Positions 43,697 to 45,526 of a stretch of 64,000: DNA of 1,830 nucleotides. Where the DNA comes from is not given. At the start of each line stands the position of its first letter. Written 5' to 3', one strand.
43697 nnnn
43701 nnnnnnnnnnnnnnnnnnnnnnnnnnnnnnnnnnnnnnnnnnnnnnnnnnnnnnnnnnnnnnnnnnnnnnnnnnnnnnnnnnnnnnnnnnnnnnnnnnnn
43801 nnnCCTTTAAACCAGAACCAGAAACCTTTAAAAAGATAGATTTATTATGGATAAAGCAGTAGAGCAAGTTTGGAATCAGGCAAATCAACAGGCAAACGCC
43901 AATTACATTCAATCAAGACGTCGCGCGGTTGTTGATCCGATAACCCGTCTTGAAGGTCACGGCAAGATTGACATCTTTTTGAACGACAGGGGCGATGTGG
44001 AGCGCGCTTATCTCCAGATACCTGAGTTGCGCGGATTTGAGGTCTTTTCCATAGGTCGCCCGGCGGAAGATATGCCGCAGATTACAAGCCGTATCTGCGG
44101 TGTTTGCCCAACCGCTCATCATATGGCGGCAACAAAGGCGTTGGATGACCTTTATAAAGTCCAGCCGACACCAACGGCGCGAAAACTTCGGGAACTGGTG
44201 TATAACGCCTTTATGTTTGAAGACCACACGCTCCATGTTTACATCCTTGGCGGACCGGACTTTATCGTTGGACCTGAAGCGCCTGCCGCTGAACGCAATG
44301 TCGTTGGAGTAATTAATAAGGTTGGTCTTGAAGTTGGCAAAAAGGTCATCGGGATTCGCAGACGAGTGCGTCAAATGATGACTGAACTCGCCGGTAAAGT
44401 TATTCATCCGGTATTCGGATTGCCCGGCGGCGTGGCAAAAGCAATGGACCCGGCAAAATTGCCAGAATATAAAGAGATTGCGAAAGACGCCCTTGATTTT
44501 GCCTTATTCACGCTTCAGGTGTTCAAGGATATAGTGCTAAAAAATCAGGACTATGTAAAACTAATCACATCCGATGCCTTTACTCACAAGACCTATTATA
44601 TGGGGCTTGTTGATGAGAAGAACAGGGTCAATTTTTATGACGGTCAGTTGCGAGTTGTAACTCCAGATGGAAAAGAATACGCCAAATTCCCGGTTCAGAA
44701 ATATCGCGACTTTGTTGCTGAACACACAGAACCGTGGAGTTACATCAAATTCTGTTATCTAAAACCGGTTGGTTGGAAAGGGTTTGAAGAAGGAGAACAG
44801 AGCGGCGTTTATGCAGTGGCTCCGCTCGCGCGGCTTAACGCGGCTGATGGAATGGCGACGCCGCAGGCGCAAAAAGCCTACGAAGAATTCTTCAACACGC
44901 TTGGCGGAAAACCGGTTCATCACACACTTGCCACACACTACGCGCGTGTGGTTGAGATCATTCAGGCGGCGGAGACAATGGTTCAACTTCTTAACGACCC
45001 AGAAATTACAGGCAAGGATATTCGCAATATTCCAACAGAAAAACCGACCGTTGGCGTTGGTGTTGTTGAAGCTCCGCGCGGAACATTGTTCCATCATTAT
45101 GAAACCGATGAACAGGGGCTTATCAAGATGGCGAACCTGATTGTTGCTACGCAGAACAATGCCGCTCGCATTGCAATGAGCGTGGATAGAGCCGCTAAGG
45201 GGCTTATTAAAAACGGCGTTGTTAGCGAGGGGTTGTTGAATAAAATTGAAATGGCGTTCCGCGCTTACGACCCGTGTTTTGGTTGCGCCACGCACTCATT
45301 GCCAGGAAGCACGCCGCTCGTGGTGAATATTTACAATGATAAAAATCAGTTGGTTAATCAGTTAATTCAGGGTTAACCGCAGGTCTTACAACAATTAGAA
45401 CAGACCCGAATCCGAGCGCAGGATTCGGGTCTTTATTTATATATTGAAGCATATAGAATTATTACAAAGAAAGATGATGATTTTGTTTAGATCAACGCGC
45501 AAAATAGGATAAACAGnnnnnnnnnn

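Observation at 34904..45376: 10.5-kb co-directional redox supercluster: EtfBA, membrane HdrD-like oxidoreductase, soluble HdrD-like protein, HdrA, MvhD and [NiFe] hydrogenase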

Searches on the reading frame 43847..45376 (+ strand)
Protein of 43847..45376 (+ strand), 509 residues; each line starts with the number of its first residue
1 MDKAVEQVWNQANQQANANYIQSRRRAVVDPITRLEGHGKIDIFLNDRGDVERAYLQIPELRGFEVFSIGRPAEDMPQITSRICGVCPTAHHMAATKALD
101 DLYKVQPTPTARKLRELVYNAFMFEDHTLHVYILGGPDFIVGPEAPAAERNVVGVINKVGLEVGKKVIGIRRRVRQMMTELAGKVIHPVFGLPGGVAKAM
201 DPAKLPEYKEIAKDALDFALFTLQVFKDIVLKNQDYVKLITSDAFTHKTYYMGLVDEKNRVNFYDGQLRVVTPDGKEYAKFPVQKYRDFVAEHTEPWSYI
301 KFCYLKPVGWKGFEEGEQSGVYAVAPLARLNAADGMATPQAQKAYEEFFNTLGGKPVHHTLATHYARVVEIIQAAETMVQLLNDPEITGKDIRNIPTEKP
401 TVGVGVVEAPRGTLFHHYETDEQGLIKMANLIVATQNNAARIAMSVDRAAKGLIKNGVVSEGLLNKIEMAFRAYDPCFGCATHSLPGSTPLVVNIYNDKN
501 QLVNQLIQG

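Call 4: search_protein_families(library=pfam, proteins=[window:43847-45376:+], max_evalue=0.01)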
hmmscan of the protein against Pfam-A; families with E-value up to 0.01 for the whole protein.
window:43847-45376:+ (509 aa): 1 family
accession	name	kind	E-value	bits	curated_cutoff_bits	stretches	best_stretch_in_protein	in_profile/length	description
PF00374.24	NiFeSe_Hases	-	3.7e-35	122.3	25.8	2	62-141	1-80/508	Nickel-dependent hydrogenase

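Call 5: search_protein_families(library=ncbifam, proteins=[window:43847-45376:+], max_evalue=0.001)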
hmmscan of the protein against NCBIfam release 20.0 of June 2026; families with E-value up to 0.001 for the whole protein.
window:43847-45376:+ (509 aa): 9 families
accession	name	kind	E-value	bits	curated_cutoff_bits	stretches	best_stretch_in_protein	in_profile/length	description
NF041785.2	VhuA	equivalog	5.7e-115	384.2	800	1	27-455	4-418/418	F420-non-reducing hydrogenase Vhu subunit A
NF045518.1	H2_NiFeSe_large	exception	4.6e-50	170.8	780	1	28-485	5-482/485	NiFeSe hydrogenase large subunit HysA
NF033181.1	NiFeSe_hydrog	equivalog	5e-50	170.8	600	2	25-145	2-121/507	nickel-dependent hydrogenase large subunit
NF040828.1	sulfhyd_ShyA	equivalog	2.4e-44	151.9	700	2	30-232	6-200/415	NAD(P)-dependent hydrogenase/sulfhydrogenase 2 subunit alpha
TIGR03295.1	frhA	equivalog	5.5e-41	140.9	392.5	2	26-234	4-204/412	coenzyme F420 hydrogenase subunit alpha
NF040832.1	sulfhyd_HydA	equivalog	5.5e-39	134.5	880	1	28-483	6-422/426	NADPH-dependent hydrogenase/sulfhydrogenase 1 subunit alpha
NF007550.0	PRK10170.1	equivalog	1.6e-23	83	1101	2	22-144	14-136/597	Ni/Fe-hydrogenase large subunit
NF007778.0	PRK10467.1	equivalog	5e-22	77.9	969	2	25-140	3-117/567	hydrogenase 2 large subunit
NF041786.2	VhuU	equivalog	3.2e-08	33.2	70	1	461-484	5-28/45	F420-non-reducing hydrogenase selenoprotein subunit VhuU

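Call 7: find_encoding_contigs(protein=window:43847-45376:+, flank=10000, max_places=6)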
Protein window:43847-45376:+ (509 aa): no gene with exactly this product is on record in the collection.

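Call 9: find_homologous_proteins(query=window:43847-45376:+)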
Query window:43847-45376:+ (509 aa): 8000 proteins with E <= 0.001 among 8000 candidates; the best 120 are listed.
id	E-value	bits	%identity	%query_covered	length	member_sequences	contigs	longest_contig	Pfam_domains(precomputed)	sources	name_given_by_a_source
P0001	0.0e+0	1160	99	100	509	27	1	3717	PF00374.25,PF27537.1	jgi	-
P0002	0.0e+0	1050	87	100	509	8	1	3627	PF00374.25,PF27537.1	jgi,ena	-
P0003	0.0e+0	1029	85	100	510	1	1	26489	PF00374.25,PF27537.1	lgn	-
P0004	2.6e-290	981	83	98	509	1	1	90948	PF00374.25,PF27537.1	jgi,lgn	jgi:F420-non-reducing hydrogenase large subunit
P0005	1.6e-289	979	81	95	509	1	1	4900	PF00374.25,PF27537.1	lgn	-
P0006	1.4e-288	976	81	95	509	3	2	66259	PF00374.25,PF27537.1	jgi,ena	-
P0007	3.1e-285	965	80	95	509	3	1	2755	PF00374.25,PF27537.1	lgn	-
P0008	2.9e-283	958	79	100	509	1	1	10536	PF00374.25,PF27537.1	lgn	-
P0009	8.6e-282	953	79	100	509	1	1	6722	PF00374.25,PF27537.1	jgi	jgi:F420-non-reducing hydrogenase large subunit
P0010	1.1e-281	953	79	100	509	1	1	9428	PF00374.25,PF27537.1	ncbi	-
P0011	6.4e-281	950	79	100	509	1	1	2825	PF00374.25,PF27537.1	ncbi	-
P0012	2.0e-280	949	79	100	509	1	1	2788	PF00374.25,PF27537.1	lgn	-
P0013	3.3e-279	945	78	100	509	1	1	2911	PF00374.25,PF27537.1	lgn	-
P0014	4.4e-278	941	78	100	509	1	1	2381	PF00374.25,PF27537.1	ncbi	-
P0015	1.0e-277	940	78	100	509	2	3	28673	PF00374.25,PF27537.1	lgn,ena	-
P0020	1.8e-276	936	77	100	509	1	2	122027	PF00374.25,PF27537.1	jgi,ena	-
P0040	2.3e-273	925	77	100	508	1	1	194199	PF00374.25,PF27537.1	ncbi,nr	ncbi:MAG: Ni/Fe hydrogenase subunit alpha [Verrucomicrobiae bacterium]|nr:Ni/Fe hydrogenase subunit 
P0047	3.5e-272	922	80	96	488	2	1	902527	PF00374.25,PF27537.1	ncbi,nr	ncbi:MAG: Ni/Fe hydrogenase subunit alpha [Verrucomicrobia bacterium]|nr:Ni/Fe hydrogenase subunit a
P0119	6.3e-268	908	75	100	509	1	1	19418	PF00374.25,PF27537.1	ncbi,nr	ncbi:MAG: Ni/Fe hydrogenase subunit alpha [Candidatus Omnitrophica bacterium]|nr:Ni/Fe hydrogenase s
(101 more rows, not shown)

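Call 10: find_encoding_contigs(protein=P0004, flank=10000, max_places=2)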
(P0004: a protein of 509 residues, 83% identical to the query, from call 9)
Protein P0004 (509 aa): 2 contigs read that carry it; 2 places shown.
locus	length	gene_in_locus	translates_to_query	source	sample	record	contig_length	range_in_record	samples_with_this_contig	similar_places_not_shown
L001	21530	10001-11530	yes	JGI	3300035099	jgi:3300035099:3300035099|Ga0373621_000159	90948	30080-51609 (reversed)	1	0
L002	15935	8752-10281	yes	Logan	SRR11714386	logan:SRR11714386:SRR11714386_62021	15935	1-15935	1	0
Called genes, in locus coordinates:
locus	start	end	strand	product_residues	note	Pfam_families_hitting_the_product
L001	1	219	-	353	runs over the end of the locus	PF01208:URO-D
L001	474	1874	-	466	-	PF01408:GFO_IDH_MocA, PF22725:GFO_IDH_MocA_C3 (faint), PF19051:GFO_IDH_MocA_C2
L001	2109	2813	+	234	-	PF06283:ThuA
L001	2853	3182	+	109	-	-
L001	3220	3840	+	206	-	PF02662:FlpD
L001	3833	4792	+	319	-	PF01058:Oxidored_q6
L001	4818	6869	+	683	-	PF09308:LuxQ-periplasm (faint), PF14827:dCache_3 (weak), PF17201:Cache_3-Cache_2, PF17202:sCache_3_3, PF17203:sCache_3_2 (weak), PF00672:HAMP, PF00512:HisKA, PF02518:HATPase_c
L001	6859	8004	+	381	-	PF00072:Response_reg, PF00512:HisKA, PF13581:HATPase_c_2 (faint), PF02518:HATPase_c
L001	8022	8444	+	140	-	PF00072:Response_reg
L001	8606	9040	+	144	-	-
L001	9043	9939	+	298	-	PF02754:CCG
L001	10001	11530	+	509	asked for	PF27537:HoxH, PF00374:NiFeSe_Hases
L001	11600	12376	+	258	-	PF01012:ETF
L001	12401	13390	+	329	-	PF01012:ETF, PF00766:ETF_alpha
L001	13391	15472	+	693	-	PF12797:Fer4_2 (faint), PF13183:Fer4_8 (weak), PF13187:Fer4_9 (weak), PF02754:CCG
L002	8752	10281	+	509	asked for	PF27537:HoxH, PF00374:NiFeSe_Hases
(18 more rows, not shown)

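Call 11: find_encoding_contigs(protein=P0040, flank=10000, max_places=2)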
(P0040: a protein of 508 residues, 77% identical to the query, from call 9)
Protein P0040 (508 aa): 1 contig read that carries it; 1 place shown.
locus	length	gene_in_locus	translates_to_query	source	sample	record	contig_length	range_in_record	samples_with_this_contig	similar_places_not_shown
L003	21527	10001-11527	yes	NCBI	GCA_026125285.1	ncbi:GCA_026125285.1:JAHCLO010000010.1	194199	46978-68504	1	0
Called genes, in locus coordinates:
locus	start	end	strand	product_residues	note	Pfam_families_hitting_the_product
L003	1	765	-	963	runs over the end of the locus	PF00133:tRNA-synt_1, PF09334:tRNA-synt_1g (weak), PF08264:Anticodon_1, PF06827:zf-FPG_IleRS (weak)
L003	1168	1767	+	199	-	PF13183:Fer4_8, PF13187:Fer4_9, PF13534:Fer4_17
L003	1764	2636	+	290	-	PF02754:CCG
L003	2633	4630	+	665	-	PF00890:FAD_binding_2, PF01266:DAO (weak), PF07992:Pyr_redox_2 (weak), PF12831:FAD_oxidored, PF13450:NAD_binding_8, PF12838:Fer4_7, PF13187:Fer4_9, PF14697:Fer4_21, +6 more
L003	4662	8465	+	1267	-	PF13620:CarboxypepD_reg (weak), PF13715:CarbopepD_reg_2 (faint), PF17164:DUF5122 (faint), PF13620:CarboxypepD_reg (weak), PF12768:Rax2 (weak)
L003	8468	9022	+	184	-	PF02662:FlpD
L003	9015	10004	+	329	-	PF01058:Oxidored_q6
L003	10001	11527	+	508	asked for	PF27537:HoxH, PF00374:NiFeSe_Hases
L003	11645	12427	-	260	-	PF13238:AAA_18 (faint), PF02492:cobW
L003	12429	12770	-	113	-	PF01155:HypA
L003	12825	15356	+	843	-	PF00708:Acylphosphatase, PF07503:zf-HYPF, PF01300:Sua5_yciO_yrdC, PF17788:HypF_C, PF22521:HypF_C_2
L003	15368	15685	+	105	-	PF01455:HupF_HypC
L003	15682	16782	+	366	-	PF01924:HypD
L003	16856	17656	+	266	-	PF13366:PDDEXK_3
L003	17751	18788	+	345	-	PF00586:AIRS, PF02769:AIRS_C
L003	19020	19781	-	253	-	PF07963:N_methyl (weak)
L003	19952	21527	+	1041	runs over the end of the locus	PF07494:Reg_prop (faint), PF07495:Y_Y_Y (weak), PF02518:HATPase_c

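Call 12: find_encoding_contigs(protein=P0047, flank=10000, max_places=2)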
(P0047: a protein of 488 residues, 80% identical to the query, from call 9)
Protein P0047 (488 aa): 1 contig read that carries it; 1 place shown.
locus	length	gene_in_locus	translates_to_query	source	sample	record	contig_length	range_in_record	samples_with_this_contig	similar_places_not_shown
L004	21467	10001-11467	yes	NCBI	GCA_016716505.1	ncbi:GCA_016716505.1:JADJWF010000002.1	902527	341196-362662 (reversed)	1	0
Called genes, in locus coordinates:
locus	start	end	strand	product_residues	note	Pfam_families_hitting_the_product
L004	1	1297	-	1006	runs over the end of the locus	PF01261:AP_endonuc_2, PF01011:PQQ, PF00034:Cytochrom_C (faint), PF13442:Cytochrome_CBB3, PF01011:PQQ, PF13360:PQQ_2 (weak)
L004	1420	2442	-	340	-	PF11304:DUF3106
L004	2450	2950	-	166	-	-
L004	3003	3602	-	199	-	PF07638:Sigma70_ECF (faint), PF04542:Sigma70_r2, PF08281:Sigma70_r4_2, PF04545:Sigma70_r4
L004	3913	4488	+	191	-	PF13534:Fer4_17 (weak), PF13183:Fer4_8, PF13187:Fer4_9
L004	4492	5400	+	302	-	PF02754:CCG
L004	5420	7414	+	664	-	PF00070:Pyr_redox (weak), PF00890:FAD_binding_2, PF07992:Pyr_redox_2, PF12831:FAD_oxidored, PF13450:NAD_binding_8, PF12838:Fer4_7, PF13187:Fer4_9, PF14697:Fer4_21, +8 more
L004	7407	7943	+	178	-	PF02662:FlpD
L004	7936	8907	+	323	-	PF01058:Oxidored_q6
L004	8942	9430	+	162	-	PF20432:Xre-like-HTH, PF09722:Xre_MbcA_ParS_C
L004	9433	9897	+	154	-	PF08808:RES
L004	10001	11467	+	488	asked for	PF27537:HoxH, PF00374:NiFeSe_Hases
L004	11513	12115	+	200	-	PF01750:HycI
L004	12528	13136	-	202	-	PF01281:Ribosomal_L9_N, PF03948:Ribosomal_L9_C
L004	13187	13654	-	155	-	PF00436:SSB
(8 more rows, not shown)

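Call 13: find_encoding_contigs(protein=P0119, flank=10000, max_places=2)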
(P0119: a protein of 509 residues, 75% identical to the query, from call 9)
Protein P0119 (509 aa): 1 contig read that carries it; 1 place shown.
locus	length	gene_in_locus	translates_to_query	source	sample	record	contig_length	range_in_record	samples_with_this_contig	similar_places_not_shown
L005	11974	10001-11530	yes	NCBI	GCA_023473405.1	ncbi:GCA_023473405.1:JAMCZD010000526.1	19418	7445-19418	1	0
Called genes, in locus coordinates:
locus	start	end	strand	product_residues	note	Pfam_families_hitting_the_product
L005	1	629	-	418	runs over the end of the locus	PF08448:PAS_4 (faint), PF13596:PAS_10 (faint), PF28175:T4SS_LegC2C7 (weak), PF00989:PAS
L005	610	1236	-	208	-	PF01339:CheB_methylest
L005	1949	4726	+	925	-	PF02629:CoA_binding, PF13380:CoA_binding_2, PF00549:Ligase_CoA (faint), PF13607:Succ_CoA_lig, PF19045:Ligase_CoA_2, PF13549:ATP-grasp_5, PF13302:Acetyltransf_3, PF00583:Acetyltransf_1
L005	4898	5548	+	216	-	PF13183:Fer4_8, PF13187:Fer4_9, PF13534:Fer4_17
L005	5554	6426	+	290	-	PF02754:CCG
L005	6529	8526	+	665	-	PF07992:Pyr_redox_2, PF00890:FAD_binding_2, PF01266:DAO, PF12831:FAD_oxidored, PF13450:NAD_binding_8, PF12838:Fer4_7, PF13187:Fer4_9, PF13237:Fer4_10, +8 more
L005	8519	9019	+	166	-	PF02662:FlpD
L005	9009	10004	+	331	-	PF01058:Oxidored_q6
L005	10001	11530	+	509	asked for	PF27537:HoxH, PF00374:NiFeSe_Hases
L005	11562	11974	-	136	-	?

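Call 15: find_encoding_contigs(protein=P0003, flank=10000, max_places=1)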
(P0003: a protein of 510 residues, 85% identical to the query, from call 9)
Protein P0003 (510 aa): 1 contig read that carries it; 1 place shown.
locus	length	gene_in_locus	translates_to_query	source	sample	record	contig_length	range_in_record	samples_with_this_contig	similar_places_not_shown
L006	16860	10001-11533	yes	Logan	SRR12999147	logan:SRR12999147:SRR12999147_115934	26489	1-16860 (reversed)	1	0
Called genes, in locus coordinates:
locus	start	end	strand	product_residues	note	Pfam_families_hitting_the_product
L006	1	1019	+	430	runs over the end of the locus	PF01663:Phosphodiest, PF01676:Metalloenzyme (weak), PF00884:Sulfatase (weak)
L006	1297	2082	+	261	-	PF01012:ETF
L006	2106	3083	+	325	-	PF01012:ETF, PF00766:ETF_alpha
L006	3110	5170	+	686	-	PF12838:Fer4_7 (faint), PF12797:Fer4_2 (faint), PF13183:Fer4_8 (weak), PF13187:Fer4_9, PF13237:Fer4_10 (weak), PF02754:CCG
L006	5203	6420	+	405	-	PF13183:Fer4_8, PF13187:Fer4_9, PF13534:Fer4_17, PF02754:CCG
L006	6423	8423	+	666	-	PF00890:FAD_binding_2 (weak), PF01266:DAO (weak), PF07992:Pyr_redox_2, PF12831:FAD_oxidored, PF13450:NAD_binding_8 (weak), PF12838:Fer4_7, PF13187:Fer4_9, PF14697:Fer4_21, +7 more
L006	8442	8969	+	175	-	PF02662:FlpD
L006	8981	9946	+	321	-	PF01058:Oxidored_q6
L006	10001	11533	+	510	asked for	PF27537:HoxH, PF00374:NiFeSe_Hases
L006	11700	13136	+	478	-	PF01229:Glyco_hydro_39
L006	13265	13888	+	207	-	PF02481:DNA_processg_A (faint), PF18306:LDcluster4, PF03641:Lysine_decarbox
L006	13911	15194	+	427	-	PF00675:Peptidase_M16, PF05193:Peptidase_M16_C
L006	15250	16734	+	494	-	PF04715:, PF00425:Chorismate_bind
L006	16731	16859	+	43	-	?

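Call 16: find_encoding_contigs(protein=P0006, flank=10000, max_places=1)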
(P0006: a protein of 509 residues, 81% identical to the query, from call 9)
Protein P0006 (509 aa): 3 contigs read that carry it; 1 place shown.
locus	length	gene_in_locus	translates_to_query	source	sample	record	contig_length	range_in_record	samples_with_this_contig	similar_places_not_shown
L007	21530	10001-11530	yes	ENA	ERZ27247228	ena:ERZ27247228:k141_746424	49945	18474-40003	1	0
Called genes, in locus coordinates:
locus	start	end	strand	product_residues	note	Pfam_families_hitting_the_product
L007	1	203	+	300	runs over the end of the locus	PF02754:CCG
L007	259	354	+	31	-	-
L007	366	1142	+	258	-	PF01012:ETF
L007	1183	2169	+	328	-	PF01012:ETF, PF00766:ETF_alpha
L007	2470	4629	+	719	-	PF12838:Fer4_7 (faint), PF12797:Fer4_2 (faint), PF13183:Fer4_8 (weak), PF13187:Fer4_9, PF13237:Fer4_10 (weak), PF13484:Fer4_16 (faint), PF13534:Fer4_17 (faint), PF02754:CCG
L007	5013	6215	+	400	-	PF13183:Fer4_8 (weak), PF13187:Fer4_9, PF13534:Fer4_17, PF02754:CCG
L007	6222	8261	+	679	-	PF00890:FAD_binding_2 (weak), PF01266:DAO (weak), PF07992:Pyr_redox_2 (weak), PF12831:FAD_oxidored, PF13450:NAD_binding_8, PF12838:Fer4_7, PF13187:Fer4_9, PF13237:Fer4_10, +7 more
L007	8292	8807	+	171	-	PF02662:FlpD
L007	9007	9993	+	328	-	PF01058:Oxidored_q6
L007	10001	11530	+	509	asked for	PF27537:HoxH, PF00374:NiFeSe_Hases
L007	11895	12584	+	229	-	PF02366:PMT (weak), PF13231:PMT_2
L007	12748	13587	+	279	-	-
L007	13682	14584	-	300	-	PF00348:polyprenyl_synt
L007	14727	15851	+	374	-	PF01343:Peptidase_S49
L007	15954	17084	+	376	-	PF00557:Peptidase_M24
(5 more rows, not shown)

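Call 17: find_encoding_contigs(protein=P0020, flank=10000, max_places=1)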
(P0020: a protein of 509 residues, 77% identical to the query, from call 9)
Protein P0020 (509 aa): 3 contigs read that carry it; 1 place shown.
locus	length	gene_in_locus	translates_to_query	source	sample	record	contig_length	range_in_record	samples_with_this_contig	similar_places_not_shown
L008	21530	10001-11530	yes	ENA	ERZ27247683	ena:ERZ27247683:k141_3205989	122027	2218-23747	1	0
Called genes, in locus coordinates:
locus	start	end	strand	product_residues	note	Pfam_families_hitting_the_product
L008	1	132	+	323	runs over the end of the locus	PF01012:ETF, PF00766:ETF_alpha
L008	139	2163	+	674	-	PF13183:Fer4_8 (faint), PF13187:Fer4_9, PF13237:Fer4_10, PF02754:CCG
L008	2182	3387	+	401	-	PF13183:Fer4_8, PF13187:Fer4_9 (weak), PF13237:Fer4_10 (weak), PF13534:Fer4_17, PF02754:CCG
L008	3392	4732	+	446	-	PF07992:Pyr_redox_2 (weak), PF00070:Pyr_redox (weak), PF00890:FAD_binding_2, PF01266:DAO, PF07992:Pyr_redox_2, PF12831:FAD_oxidored, PF13450:NAD_binding_8, PF01257:2Fe-2S_thioredx, +3 more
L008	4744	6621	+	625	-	PF01257:2Fe-2S_thioredx (weak), PF01512:Complex1_51K, PF10531:SLBB (weak), PF10589:NADH_4Fe-4S, PF00037:Fer4 (weak), PF12837:Fer4_6 (weak), PF13237:Fer4_10, PF14697:Fer4_21, +2 more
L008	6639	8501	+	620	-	PF13510:Fer2_4, PF12838:Fer4_7 (weak), PF14697:Fer4_21 (weak), PF12838:Fer4_7, PF13187:Fer4_9 (weak), PF13237:Fer4_10 (weak), PF14697:Fer4_21, PF00037:Fer4 (weak), +3 more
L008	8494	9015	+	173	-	PF02662:FlpD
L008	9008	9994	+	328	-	PF01058:Oxidored_q6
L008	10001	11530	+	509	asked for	PF27537:HoxH, PF00374:NiFeSe_Hases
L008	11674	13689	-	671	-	PF12838:Fer4_7 (faint), PF13534:Fer4_17 (faint), PF12797:Fer4_2 (faint), PF13183:Fer4_8, PF13187:Fer4_9, PF13237:Fer4_10, PF13484:Fer4_16 (faint), PF02754:CCG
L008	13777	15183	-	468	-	PF12797:Fer4_2 (faint), PF12837:Fer4_6 (faint), PF14697:Fer4_21 (weak), PF12838:Fer4_7, PF13187:Fer4_9 (weak), PF00037:Fer4 (weak), PF01012:ETF, PF00766:ETF_alpha, +2 more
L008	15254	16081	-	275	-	PF01012:ETF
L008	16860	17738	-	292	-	PF01694:Rhomboid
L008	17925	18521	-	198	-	PF05869:Dam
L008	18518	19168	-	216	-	-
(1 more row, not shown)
